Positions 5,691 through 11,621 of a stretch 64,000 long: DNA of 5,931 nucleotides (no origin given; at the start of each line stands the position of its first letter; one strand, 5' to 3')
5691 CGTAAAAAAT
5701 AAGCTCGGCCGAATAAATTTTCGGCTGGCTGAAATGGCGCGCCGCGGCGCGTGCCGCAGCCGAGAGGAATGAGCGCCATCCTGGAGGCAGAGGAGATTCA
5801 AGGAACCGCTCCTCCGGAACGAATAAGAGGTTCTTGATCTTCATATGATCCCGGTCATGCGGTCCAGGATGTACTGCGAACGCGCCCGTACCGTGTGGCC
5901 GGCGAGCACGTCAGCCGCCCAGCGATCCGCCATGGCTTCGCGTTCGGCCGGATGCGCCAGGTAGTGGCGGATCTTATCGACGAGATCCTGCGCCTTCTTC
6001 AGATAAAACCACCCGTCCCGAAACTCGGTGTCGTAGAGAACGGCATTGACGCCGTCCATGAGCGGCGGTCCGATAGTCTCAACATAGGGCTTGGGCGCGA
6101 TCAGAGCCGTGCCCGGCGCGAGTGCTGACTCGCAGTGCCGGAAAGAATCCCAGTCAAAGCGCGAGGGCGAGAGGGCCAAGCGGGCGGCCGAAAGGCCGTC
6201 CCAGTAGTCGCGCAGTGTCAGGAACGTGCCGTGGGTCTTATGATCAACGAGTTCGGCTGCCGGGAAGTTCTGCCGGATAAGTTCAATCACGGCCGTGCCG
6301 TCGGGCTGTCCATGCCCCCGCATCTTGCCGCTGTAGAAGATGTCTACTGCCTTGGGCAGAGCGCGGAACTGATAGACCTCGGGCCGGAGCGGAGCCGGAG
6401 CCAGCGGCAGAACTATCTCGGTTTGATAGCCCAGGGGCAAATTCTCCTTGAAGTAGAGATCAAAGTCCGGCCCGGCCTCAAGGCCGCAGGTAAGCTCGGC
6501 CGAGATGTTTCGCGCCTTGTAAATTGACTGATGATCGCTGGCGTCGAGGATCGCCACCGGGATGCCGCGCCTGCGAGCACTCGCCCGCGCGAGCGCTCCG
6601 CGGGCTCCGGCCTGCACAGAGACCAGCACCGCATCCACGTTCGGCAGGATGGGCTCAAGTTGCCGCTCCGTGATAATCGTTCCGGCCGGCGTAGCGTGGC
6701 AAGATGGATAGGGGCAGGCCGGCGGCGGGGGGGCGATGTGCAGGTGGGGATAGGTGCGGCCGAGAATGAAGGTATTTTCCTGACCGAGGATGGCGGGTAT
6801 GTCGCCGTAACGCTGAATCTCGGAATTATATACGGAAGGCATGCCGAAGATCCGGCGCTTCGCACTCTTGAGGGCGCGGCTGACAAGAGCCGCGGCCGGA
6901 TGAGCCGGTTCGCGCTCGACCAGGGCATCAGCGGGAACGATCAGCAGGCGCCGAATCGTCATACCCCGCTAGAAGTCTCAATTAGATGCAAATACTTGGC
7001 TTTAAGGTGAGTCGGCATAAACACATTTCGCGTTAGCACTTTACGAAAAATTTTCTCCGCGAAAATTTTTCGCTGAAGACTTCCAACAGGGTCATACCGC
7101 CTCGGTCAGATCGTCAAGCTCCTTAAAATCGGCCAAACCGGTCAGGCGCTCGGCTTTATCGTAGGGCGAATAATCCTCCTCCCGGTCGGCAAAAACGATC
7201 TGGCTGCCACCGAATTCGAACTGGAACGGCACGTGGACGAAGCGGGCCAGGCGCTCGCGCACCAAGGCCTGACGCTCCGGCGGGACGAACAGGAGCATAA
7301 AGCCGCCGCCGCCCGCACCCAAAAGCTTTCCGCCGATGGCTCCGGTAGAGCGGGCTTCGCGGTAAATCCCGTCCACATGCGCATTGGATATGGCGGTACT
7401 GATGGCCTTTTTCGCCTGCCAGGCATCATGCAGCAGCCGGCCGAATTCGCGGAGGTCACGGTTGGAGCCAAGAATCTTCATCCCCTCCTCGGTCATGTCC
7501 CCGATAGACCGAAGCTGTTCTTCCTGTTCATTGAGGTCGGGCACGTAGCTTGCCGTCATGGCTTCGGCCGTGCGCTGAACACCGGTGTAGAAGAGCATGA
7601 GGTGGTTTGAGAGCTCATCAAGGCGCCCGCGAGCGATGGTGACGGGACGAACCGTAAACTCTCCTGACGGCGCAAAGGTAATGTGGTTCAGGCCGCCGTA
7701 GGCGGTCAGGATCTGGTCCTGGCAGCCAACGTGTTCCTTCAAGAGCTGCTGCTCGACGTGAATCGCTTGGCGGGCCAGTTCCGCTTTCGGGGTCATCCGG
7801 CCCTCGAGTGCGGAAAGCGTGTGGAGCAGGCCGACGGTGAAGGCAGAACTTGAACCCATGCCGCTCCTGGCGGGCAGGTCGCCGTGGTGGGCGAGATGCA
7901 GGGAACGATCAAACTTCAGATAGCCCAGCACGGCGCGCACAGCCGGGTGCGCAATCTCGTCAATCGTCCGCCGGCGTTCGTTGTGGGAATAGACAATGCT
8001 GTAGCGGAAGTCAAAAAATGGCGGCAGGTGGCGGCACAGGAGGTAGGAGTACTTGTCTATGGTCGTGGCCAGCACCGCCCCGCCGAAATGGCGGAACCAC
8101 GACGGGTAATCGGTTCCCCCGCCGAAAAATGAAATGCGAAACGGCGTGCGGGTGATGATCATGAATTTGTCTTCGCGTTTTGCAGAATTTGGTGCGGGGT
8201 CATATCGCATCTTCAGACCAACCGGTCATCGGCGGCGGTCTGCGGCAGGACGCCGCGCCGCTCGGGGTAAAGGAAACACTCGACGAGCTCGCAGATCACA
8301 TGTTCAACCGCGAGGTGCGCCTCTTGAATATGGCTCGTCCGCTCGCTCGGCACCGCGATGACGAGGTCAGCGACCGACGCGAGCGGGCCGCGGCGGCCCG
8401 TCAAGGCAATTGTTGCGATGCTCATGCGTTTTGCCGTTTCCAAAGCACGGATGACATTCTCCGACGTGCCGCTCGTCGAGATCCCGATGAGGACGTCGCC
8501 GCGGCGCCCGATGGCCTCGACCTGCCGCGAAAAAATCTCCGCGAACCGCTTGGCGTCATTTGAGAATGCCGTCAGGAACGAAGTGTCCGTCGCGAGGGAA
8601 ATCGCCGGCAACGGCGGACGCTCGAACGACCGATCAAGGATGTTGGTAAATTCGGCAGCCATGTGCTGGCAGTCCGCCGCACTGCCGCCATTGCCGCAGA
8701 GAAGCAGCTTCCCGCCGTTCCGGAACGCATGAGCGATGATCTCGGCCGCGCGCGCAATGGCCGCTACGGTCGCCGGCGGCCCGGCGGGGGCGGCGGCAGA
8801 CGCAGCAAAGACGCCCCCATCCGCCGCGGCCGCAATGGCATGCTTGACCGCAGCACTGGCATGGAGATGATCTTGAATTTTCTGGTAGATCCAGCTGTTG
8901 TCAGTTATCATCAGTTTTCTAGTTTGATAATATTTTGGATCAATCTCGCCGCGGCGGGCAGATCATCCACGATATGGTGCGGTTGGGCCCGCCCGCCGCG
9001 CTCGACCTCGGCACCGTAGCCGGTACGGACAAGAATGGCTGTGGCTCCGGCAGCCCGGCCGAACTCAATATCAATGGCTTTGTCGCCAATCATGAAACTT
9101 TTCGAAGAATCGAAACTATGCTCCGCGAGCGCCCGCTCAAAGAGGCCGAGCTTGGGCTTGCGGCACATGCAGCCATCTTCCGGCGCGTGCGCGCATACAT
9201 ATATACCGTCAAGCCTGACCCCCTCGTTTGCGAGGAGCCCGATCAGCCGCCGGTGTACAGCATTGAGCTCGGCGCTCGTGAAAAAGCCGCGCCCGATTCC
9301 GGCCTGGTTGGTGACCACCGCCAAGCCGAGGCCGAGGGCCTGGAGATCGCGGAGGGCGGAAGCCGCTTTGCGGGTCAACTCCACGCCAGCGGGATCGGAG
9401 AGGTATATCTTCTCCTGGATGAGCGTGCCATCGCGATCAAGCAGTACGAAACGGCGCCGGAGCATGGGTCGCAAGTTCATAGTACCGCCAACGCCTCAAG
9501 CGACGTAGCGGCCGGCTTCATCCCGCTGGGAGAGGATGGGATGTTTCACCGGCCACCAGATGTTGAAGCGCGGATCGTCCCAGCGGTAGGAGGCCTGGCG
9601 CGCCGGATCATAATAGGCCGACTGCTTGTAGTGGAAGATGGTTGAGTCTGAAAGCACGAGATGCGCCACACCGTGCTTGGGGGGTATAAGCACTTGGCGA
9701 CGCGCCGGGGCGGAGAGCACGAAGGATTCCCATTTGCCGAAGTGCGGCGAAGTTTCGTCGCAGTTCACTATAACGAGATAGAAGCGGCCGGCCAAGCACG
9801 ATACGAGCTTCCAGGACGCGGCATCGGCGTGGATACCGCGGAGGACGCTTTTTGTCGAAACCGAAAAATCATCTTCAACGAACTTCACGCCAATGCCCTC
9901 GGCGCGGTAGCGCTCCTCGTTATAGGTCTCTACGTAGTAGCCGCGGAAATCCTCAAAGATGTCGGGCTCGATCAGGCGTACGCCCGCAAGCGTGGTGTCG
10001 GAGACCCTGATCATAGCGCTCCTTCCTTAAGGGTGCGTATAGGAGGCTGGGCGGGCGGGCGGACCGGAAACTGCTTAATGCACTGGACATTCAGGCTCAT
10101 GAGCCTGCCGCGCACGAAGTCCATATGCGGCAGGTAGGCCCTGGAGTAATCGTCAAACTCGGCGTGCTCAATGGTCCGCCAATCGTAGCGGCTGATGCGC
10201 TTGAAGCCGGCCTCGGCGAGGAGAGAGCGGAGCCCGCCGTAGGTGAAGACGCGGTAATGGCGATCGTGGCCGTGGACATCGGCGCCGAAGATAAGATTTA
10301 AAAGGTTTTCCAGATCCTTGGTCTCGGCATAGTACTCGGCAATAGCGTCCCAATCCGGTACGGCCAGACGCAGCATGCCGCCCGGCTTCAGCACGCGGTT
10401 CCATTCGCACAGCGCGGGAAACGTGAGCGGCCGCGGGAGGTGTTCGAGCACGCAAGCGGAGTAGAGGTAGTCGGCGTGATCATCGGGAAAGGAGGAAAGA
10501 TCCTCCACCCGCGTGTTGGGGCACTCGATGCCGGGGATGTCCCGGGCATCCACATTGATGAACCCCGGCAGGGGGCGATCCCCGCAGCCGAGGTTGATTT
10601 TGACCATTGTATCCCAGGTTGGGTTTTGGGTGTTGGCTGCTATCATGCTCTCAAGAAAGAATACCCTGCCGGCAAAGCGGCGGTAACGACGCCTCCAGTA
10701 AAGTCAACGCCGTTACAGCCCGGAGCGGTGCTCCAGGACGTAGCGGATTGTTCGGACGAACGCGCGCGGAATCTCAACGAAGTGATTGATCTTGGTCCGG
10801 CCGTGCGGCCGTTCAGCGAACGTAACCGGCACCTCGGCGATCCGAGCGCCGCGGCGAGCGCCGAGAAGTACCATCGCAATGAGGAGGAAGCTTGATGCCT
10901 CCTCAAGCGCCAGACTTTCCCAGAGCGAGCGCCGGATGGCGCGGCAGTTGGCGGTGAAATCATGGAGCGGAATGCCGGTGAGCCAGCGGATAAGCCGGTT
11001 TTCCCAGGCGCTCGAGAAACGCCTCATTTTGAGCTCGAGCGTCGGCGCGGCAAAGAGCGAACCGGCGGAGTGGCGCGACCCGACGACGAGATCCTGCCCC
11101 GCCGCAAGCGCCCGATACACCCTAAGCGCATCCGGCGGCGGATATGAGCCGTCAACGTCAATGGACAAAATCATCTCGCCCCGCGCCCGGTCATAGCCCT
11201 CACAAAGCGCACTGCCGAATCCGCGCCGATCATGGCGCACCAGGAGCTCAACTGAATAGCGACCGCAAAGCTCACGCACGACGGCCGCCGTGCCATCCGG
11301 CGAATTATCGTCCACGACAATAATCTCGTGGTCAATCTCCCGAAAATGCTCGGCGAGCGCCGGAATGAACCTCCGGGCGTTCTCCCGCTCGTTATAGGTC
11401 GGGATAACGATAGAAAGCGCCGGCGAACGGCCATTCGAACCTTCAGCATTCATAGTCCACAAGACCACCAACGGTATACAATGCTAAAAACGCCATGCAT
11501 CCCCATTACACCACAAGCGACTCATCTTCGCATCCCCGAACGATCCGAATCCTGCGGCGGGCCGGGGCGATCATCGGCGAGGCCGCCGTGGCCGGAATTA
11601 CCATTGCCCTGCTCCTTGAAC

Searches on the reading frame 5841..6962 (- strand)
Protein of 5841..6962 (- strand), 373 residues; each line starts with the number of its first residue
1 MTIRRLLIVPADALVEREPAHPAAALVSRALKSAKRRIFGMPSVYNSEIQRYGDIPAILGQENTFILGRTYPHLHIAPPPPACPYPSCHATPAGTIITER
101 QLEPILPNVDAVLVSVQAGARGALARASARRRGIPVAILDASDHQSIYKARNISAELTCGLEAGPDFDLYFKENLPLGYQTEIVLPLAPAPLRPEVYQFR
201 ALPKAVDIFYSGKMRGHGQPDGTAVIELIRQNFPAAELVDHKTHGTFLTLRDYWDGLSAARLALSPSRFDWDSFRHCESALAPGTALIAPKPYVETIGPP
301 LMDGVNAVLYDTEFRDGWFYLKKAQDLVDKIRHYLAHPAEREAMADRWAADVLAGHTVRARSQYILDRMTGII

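Call 9: search_protein_families(library=pfam, proteins=[window:5841-6962:-], max_evalue=0.0001)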
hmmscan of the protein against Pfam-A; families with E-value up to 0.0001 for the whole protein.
window:5841-6962:- (373 aa): 1 family
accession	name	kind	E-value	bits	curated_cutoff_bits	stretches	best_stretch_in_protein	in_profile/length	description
PF13524.12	Glyco_trans_1_2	-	1.1e-11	45.3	25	1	242-367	29-144/144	Glycosyl transferase-like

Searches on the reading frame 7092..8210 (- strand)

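Call 9: search_protein_families(library=pfam, proteins=[window:7092-8210:-], max_evalue=0.0001)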
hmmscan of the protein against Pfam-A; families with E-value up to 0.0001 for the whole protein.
window:7092-8210:- (372 aa): 2 families
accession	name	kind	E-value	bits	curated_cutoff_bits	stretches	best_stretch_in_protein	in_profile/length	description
PF00288.32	GHMP_kinases_N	-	3.8e-11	43.5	22.3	1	93-173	9-87/87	GHMP kinases N terminal domain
PF08544.19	GHMP_kinases_C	-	1.3e-10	41.9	21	1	250-324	7-82/85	GHMP kinases C terminal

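Call 62: search_protein_families(library=ncbifam, proteins=[window:7092-8210:-], max_evalue=0.00001)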
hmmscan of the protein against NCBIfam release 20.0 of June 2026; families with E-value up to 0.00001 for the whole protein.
window:7092-8210:- (372 aa): 8 families
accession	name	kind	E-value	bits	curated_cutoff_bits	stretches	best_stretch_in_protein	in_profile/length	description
NF049969.1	GlMnHpPKinHddA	equivalog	4e-39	135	600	1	18-321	3-316/338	D-glycero-D-manno-heptose 7-phosphate kinase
NF009948.0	PRK13412.1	equivalog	1.6e-24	85.7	721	1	106-308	729-934/974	bifunctional fucokinase/fucose-1-phosphate guanylyltransferase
TIGR00549.1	mevalon_kin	equivalog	3.6e-19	69.3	163.05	1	43-306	16-274/276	mevalonate kinase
NF003036.0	PRK03926.1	equivalog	2.7e-15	56.2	403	1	99-319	72-277/302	mevalonate kinase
NF003006.0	PRK03817.1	equivalog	3.1e-13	49.4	443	1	104-240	88-216/352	galactokinase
TIGR00131.1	gal_kin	equivalog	1.5e-10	40.6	226.65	0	100-190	107-197/388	galactokinase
NF001816.0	PRK00555.1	equivalog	6.4e-09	35.2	509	0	250-325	266-340/363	galactokinase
NF003705.0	PRK05322.1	equivalog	3.2e-06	26.1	385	0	99-176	108-185/388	galactokinase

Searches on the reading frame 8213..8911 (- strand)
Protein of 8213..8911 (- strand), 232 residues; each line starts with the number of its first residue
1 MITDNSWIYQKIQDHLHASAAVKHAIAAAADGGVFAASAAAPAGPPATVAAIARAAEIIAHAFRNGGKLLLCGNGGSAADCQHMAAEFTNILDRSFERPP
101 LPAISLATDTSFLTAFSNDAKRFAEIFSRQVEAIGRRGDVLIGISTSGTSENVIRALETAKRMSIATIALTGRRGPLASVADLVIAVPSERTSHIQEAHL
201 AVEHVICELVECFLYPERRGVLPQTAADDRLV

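Call 9: search_protein_families(library=pfam, proteins=[window:8213-8911:-], max_evalue=0.0001)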
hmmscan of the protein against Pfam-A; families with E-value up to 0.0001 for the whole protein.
window:8213-8911:- (232 aa): 2 families
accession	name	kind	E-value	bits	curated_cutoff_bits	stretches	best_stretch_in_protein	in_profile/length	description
PF13580.11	SIS_2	-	2.1e-26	93.1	27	1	50-172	19-138/138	SIS domain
PF01380.27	SIS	-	9.1e-09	35.7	25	1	136-193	52-110/131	SIS domain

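Call 62: search_protein_families(library=ncbifam, proteins=[window:8213-8911:-], max_evalue=0.00001)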
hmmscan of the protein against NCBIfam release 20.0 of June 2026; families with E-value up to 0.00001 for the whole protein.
window:8213-8911:- (232 aa): 13 families
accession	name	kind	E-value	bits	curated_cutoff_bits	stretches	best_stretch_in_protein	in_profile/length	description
NF010546.0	PRK13936.1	equivalog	1.8e-54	184.5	276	1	48-216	25-194/197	phosphoheptose isomerase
TIGR00441.1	gmhA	equivalog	2.8e-52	176.9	209.45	1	57-211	2-154/154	D-sedoheptulose 7-phosphate isomerase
NF001628.0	PRK00414.1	equivalog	8.9e-43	146.1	265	1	48-211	26-187/192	D-sedoheptulose 7-phosphate isomerase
NF008138.0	PRK10886.1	equivalog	1.7e-39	135.6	352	1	47-217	22-193/196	DnaA initiator-associating protein DiaA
NF010547.0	PRK13938.1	equivalog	2.5e-39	135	320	1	53-218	33-195/196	D-sedoheptulose 7-phosphate isomerase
NF009222.0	PRK12570.1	subfamily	1.3e-09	37.4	255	1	48-187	51-189/307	N-acetylmuramic acid 6-phosphate etherase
NF008458.0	PRK11337.1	equivalog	4.2e-09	35.8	378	1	134-193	185-245/293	MurR/RpiR family transcriptional regulator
NF003915.0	PRK05441.1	subfamily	5.2e-09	35.5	168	1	48-187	44-182/300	N-acetylmuramic acid 6-phosphate etherase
NF040776.2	AlsR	equivalog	1.2e-07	31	400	1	136-193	175-233/279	transcriptional repressor AlsR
TIGR00274.1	TIGR00274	equivalog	3.6e-07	29.5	302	0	138-185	127-175/291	N-acetylmuramic acid 6-phosphate etherase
TIGR03127.2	RuMP_HxlB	equivalog_domain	4.6e-07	29.9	160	1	136-196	71-132/178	6-phospho-3-hexuloisomerase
NF010701.0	PRK14101.1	equivalog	3.5e-06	25.5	920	1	134-188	512-566/638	bifunctional transcriptional regulator/glucokinase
NF002805.0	PRK02947.1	subfamily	7.7e-06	25.2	135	0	50-172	24-142/247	sugar isomerase domain-containing protein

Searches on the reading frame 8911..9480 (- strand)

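Call 9: search_protein_families(library=pfam, proteins=[window:8911-9480:-], max_evalue=0.0001)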
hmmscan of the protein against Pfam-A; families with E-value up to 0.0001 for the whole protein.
window:8911-9480:- (189 aa): 4 families
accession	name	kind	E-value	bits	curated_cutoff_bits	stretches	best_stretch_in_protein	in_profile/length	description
PF13242.12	Hydrolase_like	-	1.3e-17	63.9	22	1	106-176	2-74/75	HAD-hyrolase-like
PF13419.12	HAD_2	-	1.1e-07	32.6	23.8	1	107-151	134-178/178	Haloacid dehalogenase-like hydrolase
PF00702.32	Hydrolase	-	9.3e-07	29.9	26.4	1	35-145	99-191/191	haloacid dehalogenase-like hydrolase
PF08645.17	PNK3P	-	1.6e-06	28.4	22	1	13-135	4-127/161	Polynucleotide kinase 3 phosphatase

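Call 62: search_protein_families(library=ncbifam, proteins=[window:8911-9480:-], max_evalue=0.00001)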
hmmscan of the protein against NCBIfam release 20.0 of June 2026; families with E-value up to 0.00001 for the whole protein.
window:8911-9480:- (189 aa): 11 families
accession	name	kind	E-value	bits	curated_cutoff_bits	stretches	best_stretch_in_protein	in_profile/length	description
NF006506.0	PRK08942.1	equivalog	2.4e-45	154.3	178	1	9-182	3-178/182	D-glycero-beta-D-manno-heptose 1,7-bisphosphate 7-phosphatase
TIGR01656.1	Histidinol-ppas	subfamily_domain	1.7e-40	138.3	84.15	1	12-150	3-145/149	histidinol-phosphate phosphatase domain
TIGR01662.1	HAD-SF-IIIA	subfamily_domain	5.8e-33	114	44.6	1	10-153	1-140/141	HAD-IIIA family hydrolase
TIGR00213.1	GmhB_yaeD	subfamily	8.7e-32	110.2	149.6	1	12-155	4-154/176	D-glycero-beta-D-manno-heptose 1,7-bisphosphate 7-phosphatase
NF003937.0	PRK05446.1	equivalog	2.2e-31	109.2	443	1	9-151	3-148/355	bifunctional histidinol-phosphatase/imidazoleglycerol-phosphate dehydratase HisB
TIGR01261.1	hisB_Nterm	equivalog_domain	4.3e-29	101.1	140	1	11-149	3-144/161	histidinol-phosphatase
NF005264.0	PRK06769.1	equivalog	3.6e-25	88.7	217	1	9-162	4-147/175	HAD-IIIA family hydrolase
NF050049.1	HBPPhtaseGmhB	domain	1.1e-19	70.9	250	1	8-149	2-141/171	D-glycero-alpha-D-manno-heptose-1,7-bisphosphate 7-phosphatase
NF009695.0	PRK13222.1-2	equivalog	8.1e-09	35.3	225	0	106-182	148-223/226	phosphoglycolate phosphatase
TIGR01454.1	AHBA_synth_RP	hypoth_equivalog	2.4e-06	27.3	246.65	0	32-171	73-193/205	AHBA synthesis associated protein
TIGR01449.2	PGP_bact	equivalog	2.7e-06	27.1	180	0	122-173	155-205/213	phosphoglycolate phosphatase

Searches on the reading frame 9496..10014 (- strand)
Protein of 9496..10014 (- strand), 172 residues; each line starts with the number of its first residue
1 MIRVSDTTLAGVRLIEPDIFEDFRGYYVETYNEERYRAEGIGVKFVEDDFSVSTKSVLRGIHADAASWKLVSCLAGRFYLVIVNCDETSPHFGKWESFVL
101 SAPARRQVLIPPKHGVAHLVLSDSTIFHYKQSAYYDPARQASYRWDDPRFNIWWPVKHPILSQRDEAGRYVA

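Call 9: search_protein_families(library=pfam, proteins=[window:9496-10014:-], max_evalue=0.0001)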
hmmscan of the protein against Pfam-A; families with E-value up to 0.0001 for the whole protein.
window:9496-10014:- (172 aa): 1 family
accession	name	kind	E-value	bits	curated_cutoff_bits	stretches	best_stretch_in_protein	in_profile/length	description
PF00908.23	dTDP_sugar_isom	-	2.3e-48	164.5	27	1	7-168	2-163/168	dTDP-4-dehydrorhamnose 3,5-epimerase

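Call 62: search_protein_families(library=ncbifam, proteins=[window:9496-10014:-], max_evalue=0.00001)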
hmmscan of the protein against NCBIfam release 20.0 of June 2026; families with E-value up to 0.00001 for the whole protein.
window:9496-10014:- (172 aa): 1 family
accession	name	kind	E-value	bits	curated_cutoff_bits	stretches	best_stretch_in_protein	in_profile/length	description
TIGR01221.1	rmlC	equivalog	6.7e-42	143.3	155.75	1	4-169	2-170/176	dTDP-4-dehydrorhamnose 3,5-epimerase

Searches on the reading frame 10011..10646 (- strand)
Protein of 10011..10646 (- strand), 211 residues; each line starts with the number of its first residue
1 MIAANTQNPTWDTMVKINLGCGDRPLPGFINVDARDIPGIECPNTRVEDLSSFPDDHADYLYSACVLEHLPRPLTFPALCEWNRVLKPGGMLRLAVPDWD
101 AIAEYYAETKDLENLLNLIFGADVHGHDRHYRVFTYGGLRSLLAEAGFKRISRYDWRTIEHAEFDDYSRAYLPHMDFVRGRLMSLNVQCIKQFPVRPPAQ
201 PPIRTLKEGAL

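Call 9: search_protein_families(library=pfam, proteins=[window:10011-10646:-], max_evalue=0.0001)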
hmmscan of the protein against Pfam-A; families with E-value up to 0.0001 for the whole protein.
window:10011-10646:- (211 aa): 3 families
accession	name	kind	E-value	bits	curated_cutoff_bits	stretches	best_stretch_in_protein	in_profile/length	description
PF08241.18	Methyltransf_11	-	1.1e-07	32.9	21.2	1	40-92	44-93/95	Methyltransferase domain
PF13649.12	Methyltransf_25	-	6.7e-05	23.9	27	0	39-90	47-97/97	Methyltransferase domain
PF13489.12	Methyltransf_23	-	7.1e-05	23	27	1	36-150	46-161/164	Methyltransferase domain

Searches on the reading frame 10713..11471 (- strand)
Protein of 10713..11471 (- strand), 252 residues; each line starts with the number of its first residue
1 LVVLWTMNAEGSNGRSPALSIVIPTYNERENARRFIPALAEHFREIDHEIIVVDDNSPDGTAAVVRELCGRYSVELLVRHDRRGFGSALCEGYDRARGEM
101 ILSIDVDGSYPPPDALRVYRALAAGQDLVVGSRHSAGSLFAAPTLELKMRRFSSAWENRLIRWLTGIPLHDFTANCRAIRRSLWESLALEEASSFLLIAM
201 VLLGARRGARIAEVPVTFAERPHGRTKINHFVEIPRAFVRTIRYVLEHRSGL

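Call 10: search_protein_families(library=pfam, proteins=[window:10713-11471:-], max_evalue=0.0001)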
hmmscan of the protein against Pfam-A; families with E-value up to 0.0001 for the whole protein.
window:10713-11471:- (252 aa): 3 families
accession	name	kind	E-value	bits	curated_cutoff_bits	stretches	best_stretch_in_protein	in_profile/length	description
PF00535.33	Glycos_transf_2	-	6.5e-26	91.7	23.3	1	20-183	1-163/168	Glycosyl transferase family 2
PF13641.12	Glyco_tranf_2_3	-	5.6e-07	30.2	27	1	17-127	1-117/230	Glycosyltransferase like family 2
PF10111.15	Glyco_tranf_2_2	-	2.1e-06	27.9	27.3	1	20-116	1-99/276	Glycosyltransferase like family 2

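Call 62: search_protein_families(library=ncbifam, proteins=[window:10713-11471:-], max_evalue=0.00001)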
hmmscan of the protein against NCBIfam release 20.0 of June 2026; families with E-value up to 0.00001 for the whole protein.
window:10713-11471:- (252 aa): 15 families
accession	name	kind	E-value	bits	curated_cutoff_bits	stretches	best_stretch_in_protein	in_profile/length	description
TIGR04182.1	glyco_TIGR04182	equivalog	1.6e-19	70.4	325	1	20-231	3-204/293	S-layer glycoprotein N-glycosyltransferase AglJ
NF007986.1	PRK10714.1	equivalog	8.3e-19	67.7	529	1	19-230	8-212/316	undecaprenyl-phosphate 4-deoxy-4-formamido-L-arabinose transferase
NF041391.1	DPhHxTase_Halo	equivalog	4.1e-17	61.9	375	1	25-231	3-195/213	dolichyl-phosphate hexose transferase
NF041875.1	EPS_EpsD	equivalog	2.8e-12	46.7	370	1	19-121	1-102/325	exopolysaccharide biosynthesis glycosyltransferase EpsD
TIGR03937.1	PgaC_IcaA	equivalog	5.1e-12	45.5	422.3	1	14-107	42-135/407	poly-beta-1,6-N-acetyl-D-glucosamine synthase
TIGR04283.1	glyco_like_mftF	equivalog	5.3e-12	45.8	182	1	19-166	1-137/221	TIGR04283 family arsenosugar biosynthesis glycosyltransferase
TIGR03965.1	mycofact_glyco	equivalog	2.2e-10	40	280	1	15-107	72-164/467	mycofactocin biosynthesis glycosyltransferase MftF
NF047588.1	GlcsyltransPgfSStrep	equivalog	5.3e-10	39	500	1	19-144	3-132/308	glycosyltransferase PgfS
NF038302.1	EPS_HpsE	equivalog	2.5e-09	36.5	300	1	19-108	3-97/307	hormogonium polysaccharide biosynthesis glycosyltransferase HpsE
NF007482.0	PRK10073.1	equivalog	4.6e-09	35.7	423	1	16-111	5-99/334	glycosyltransferase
NF058614.1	PPMAGASynPpgS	equivalog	1.3e-08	34.5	370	1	21-218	4-196/226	polyprenyl-phospho-N-acetylgalactosaminyl synthase PpgS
NF050050.1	ProtGlycPglI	equivalog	1e-07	31.6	500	1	17-108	2-94/306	GalNAc(5)-diNAcBac-PP-undecaprenol beta-1,3-glucosyltransferase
NF010496.0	PRK13915.1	equivalog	1.3e-07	31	262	1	16-109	30-128/307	glucosyl-3-phosphoglycerate synthase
TIGR03469.1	HpnB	hypoth_equivalog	8.6e-07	28.3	379.25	1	14-72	41-99/386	hopene-associated glycosyltransferase HpnB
NF045692.1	OglycostaseCruG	equivalog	7.2e-06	25.2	600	1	18-69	42-92/386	2'-O-glycosyltransferase CruG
